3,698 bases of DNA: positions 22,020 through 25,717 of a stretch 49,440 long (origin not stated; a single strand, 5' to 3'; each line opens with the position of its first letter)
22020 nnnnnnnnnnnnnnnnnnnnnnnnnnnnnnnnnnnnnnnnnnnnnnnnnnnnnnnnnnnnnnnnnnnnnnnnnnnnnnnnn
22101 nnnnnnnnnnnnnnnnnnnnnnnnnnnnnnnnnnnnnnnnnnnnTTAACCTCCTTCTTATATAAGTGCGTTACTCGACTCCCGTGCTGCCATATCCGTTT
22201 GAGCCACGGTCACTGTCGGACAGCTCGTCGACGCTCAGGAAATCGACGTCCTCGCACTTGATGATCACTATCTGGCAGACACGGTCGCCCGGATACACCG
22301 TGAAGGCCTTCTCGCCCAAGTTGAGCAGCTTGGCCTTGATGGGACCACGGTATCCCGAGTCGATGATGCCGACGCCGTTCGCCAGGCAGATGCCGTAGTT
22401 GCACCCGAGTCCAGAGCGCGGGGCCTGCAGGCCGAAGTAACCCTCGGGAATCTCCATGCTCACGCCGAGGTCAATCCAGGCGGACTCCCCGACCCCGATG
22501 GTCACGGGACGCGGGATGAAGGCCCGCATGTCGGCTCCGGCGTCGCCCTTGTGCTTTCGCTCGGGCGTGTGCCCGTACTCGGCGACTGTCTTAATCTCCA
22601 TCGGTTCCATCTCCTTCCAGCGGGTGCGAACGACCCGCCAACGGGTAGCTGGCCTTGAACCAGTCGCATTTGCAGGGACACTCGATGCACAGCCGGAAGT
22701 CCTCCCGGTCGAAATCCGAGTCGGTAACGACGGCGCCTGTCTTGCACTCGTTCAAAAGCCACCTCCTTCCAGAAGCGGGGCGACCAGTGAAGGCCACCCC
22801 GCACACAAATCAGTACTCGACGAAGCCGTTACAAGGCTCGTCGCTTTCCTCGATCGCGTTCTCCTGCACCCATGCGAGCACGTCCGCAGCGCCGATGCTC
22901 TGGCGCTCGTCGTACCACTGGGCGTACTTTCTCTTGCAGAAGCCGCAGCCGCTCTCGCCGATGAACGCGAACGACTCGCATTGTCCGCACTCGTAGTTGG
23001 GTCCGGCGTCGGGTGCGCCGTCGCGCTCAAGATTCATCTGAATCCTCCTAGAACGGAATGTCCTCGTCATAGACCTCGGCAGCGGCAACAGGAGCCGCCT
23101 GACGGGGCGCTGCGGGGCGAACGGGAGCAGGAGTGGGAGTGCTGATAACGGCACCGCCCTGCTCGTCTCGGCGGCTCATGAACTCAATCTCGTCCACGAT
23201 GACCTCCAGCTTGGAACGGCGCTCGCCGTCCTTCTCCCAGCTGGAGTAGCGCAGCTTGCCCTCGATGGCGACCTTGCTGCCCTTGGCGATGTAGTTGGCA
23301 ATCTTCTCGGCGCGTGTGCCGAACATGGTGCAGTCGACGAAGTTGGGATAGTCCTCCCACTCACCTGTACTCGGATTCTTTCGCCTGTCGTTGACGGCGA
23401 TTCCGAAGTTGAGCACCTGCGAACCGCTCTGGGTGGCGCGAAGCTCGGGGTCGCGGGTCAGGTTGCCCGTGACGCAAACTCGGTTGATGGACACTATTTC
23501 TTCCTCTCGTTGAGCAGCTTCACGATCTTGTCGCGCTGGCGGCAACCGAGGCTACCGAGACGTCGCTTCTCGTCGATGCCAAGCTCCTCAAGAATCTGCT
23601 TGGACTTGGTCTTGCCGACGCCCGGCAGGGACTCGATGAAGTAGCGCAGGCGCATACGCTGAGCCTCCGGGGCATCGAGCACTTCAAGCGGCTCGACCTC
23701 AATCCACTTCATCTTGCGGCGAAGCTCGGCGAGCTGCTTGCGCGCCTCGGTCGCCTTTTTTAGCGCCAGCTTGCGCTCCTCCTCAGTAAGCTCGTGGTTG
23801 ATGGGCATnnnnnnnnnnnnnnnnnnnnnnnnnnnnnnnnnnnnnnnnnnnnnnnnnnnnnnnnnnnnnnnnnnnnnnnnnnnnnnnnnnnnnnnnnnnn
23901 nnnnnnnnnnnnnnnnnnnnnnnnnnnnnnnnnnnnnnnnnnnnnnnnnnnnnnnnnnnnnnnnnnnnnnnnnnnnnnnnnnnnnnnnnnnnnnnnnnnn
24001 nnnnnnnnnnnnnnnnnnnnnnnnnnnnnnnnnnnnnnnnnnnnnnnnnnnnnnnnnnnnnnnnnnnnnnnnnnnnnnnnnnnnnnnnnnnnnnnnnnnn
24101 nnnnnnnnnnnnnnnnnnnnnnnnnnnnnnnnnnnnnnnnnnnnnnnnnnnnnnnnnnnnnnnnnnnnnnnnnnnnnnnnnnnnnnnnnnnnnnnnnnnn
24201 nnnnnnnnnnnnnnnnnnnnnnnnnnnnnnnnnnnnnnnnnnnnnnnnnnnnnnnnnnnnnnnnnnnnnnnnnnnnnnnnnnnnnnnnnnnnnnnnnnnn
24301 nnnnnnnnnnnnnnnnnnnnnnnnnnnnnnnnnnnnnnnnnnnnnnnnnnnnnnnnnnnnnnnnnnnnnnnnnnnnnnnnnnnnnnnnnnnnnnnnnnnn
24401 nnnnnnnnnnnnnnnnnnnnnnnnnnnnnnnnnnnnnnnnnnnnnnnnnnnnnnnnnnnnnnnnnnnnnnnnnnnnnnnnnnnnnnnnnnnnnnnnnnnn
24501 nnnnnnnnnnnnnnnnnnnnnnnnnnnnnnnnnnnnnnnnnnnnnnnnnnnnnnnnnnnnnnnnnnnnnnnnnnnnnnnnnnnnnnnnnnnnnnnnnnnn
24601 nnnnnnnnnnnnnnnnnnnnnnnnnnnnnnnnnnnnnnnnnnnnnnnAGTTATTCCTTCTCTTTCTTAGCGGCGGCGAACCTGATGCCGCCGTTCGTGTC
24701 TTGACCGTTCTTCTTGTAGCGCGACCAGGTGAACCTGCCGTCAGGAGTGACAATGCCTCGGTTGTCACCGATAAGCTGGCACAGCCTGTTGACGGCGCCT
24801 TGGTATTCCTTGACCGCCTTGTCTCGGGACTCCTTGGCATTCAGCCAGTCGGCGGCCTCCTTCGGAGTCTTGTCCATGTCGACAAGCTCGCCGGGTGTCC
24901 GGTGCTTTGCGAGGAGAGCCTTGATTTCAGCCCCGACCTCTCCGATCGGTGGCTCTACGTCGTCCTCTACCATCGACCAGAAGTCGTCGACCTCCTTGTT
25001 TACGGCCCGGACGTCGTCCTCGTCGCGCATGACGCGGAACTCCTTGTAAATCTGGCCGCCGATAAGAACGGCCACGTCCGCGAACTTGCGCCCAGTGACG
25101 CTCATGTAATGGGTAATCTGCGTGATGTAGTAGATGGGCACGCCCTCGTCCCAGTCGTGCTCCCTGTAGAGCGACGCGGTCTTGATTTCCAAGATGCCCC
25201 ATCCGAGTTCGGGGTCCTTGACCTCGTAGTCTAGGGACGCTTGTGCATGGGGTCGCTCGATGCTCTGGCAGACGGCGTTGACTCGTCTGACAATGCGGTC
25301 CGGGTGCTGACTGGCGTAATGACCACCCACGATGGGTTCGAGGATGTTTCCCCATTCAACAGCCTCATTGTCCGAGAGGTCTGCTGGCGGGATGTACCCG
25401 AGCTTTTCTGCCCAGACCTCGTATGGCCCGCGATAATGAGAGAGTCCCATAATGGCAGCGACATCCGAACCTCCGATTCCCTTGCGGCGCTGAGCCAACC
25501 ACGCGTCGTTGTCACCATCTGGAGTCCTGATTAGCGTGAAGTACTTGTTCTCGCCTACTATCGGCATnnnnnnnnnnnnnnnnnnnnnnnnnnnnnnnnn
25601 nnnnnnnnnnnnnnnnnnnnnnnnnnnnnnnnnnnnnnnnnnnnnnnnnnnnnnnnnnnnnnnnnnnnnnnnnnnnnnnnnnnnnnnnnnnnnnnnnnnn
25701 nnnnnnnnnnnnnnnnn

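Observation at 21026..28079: RtcB RNA ligase plus tRNA array: candidate tRNA-repair/replacement counter-defence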

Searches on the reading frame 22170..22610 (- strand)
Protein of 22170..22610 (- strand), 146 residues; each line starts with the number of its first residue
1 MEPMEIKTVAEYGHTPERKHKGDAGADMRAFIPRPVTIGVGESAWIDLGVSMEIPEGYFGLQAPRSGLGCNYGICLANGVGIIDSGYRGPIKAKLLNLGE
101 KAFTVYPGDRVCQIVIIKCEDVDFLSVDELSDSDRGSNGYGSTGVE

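Call 5: search_protein_families(library=pfam, proteins=[window:22170-22610:-], max_evalue=0.01)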
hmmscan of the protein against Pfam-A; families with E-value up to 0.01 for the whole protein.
window:22170-22610:- (146 aa): 2 families
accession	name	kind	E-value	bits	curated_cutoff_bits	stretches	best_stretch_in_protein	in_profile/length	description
PF00692.24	dUTPase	-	1.1e-24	87.1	22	1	12-144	2-129/129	dUTPase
PF22769.1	DCD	-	1.2e-08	35.7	27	1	51-117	86-151/153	dCTP deaminase-like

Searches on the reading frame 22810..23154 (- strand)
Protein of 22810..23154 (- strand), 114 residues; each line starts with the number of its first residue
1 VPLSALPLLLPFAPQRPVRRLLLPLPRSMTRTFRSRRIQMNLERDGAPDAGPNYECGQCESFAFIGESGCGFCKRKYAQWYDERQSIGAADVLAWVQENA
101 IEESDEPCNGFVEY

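Call 5: search_protein_families(library=pfam, proteins=[window:22810-23154:-], max_evalue=0.01)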
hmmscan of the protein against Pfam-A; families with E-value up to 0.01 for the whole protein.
window:22810-23154:- (114 aa): 1 family
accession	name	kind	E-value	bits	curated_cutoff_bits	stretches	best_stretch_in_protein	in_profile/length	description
PF13995.12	YebF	-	0.00043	20.6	27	1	72-106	24-58/89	YebF-like protein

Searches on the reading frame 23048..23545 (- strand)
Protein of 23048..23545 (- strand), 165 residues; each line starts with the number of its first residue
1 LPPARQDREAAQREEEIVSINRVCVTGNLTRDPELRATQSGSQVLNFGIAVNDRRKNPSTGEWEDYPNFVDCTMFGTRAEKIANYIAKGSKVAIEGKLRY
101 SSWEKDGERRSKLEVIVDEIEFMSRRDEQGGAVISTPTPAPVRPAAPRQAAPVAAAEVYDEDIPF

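Call 5: search_protein_families(library=pfam, proteins=[window:23048-23545:-], max_evalue=0.01)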
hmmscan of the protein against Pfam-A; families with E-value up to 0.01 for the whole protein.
window:23048-23545:- (165 aa): 2 families
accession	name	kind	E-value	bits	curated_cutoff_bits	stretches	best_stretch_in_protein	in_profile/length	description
PF00436.31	SSB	-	1.7e-32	112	26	1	20-123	1-104/104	Single-strand binding protein family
PF01336.31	tRNA_anti-codon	-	9.2e-06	25.9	27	1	65-121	24-73/75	OB-fold nucleic acid binding domain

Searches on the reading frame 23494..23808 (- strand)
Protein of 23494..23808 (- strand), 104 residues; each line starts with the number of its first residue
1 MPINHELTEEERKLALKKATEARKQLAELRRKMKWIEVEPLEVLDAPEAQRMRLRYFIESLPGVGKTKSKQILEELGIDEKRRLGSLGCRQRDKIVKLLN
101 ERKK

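Call 5: search_protein_families(library=pfam, proteins=[window:23494-23808:-], max_evalue=0.01)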
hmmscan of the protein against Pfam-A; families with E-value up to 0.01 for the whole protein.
window:23494-23808:- (104 aa): 2 families
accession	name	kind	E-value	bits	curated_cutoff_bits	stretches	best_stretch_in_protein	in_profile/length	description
PF22525.1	H2TH_5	-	7.8e-12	45.5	27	1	50-96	22-68/71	S13-like H2TH domain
PF00416.27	Ribosomal_S13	-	5.5e-06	27.2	31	1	50-101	9-60/128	Ribosomal protein S13/S18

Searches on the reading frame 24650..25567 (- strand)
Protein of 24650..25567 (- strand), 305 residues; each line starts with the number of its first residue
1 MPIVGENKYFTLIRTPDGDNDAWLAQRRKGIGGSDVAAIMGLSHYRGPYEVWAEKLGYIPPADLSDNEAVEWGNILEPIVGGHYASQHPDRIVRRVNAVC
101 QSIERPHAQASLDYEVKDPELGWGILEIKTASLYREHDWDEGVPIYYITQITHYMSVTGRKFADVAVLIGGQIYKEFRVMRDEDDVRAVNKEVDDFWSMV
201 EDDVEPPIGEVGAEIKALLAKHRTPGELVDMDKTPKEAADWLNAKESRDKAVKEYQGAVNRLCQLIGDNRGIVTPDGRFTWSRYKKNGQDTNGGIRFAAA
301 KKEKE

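Call 5: search_protein_families(library=pfam, proteins=[window:24650-25567:-], max_evalue=0.01)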
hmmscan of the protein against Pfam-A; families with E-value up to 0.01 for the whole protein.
window:24650-25567:- (305 aa): 1 family
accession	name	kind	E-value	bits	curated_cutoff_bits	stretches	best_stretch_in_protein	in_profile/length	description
PF09588.16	YqaJ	-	5e-31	108.4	22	1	23-160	2-149/150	YqaJ-like viral recombinase domain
